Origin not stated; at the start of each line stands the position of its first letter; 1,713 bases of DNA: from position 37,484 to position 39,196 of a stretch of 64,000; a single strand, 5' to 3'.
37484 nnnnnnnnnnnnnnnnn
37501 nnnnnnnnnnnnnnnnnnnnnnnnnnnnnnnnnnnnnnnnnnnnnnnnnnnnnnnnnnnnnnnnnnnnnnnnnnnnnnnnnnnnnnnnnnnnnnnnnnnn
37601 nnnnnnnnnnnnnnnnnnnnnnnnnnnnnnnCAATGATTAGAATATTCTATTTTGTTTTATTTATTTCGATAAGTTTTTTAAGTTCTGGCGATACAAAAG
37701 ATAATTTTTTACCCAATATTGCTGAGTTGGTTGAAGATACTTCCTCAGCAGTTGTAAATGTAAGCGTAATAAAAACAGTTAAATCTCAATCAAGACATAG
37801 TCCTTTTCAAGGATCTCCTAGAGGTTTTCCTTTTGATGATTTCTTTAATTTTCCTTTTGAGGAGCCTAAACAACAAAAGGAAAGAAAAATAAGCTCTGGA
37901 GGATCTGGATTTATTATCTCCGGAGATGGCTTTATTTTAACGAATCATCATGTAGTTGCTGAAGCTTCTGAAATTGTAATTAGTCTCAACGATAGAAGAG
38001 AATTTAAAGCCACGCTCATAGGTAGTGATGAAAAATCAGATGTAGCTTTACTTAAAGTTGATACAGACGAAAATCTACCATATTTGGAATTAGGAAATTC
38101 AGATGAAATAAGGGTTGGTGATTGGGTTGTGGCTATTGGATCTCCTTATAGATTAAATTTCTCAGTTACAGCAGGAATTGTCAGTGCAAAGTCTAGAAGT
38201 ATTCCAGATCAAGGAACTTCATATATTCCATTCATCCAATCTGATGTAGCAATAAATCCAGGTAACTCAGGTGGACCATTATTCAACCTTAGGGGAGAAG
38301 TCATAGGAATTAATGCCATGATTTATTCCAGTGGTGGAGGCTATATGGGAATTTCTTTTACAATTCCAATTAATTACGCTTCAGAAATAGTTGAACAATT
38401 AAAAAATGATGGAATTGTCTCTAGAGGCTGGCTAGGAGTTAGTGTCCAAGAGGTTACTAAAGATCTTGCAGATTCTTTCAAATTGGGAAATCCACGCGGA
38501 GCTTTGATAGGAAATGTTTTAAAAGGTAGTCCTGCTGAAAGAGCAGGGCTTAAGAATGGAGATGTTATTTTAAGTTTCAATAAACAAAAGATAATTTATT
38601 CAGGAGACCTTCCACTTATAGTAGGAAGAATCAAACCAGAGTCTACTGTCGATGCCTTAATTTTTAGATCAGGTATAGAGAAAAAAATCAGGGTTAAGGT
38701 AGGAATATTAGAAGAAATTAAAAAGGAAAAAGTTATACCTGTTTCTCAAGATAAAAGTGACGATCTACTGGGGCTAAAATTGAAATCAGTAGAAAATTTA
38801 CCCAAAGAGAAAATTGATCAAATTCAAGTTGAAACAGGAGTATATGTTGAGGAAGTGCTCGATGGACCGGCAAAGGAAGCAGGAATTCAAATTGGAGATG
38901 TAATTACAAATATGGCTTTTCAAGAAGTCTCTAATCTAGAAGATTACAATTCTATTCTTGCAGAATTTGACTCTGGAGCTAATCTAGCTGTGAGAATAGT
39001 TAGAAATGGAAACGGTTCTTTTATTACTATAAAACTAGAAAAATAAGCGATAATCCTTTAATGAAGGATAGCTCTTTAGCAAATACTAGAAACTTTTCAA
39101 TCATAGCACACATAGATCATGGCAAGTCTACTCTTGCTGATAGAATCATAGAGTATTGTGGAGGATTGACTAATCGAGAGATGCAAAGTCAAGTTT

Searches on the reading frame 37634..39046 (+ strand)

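Call 8: search_protein_families(library=pfam, proteins=[window:37634-39046:+])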
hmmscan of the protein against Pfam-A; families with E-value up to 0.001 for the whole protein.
window:37634-39046:+ (470 aa): 6 families
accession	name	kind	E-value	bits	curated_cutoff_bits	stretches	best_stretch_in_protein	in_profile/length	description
PF13365.12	Trypsin_2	-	2e-36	126.4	27.6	1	90-226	1-144/144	Trypsin-like peptidase domain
PF13180.12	PDZ_2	-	4.3e-21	75.4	27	2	266-356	2-80/80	PDZ domain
PF00089.32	Trypsin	-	2.6e-17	63.8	20.6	1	87-248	21-215/220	Trypsin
PF17820.7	PDZ_6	-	6.3e-17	61.5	27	2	292-322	2-31/54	PDZ domain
PF00595.29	PDZ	-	1.1e-16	61.3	23.2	2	263-320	8-57/81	PDZ domain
PF10459.15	Peptidase_S46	-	1.2e-07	31.2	22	0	87-111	46-70/698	Peptidase S46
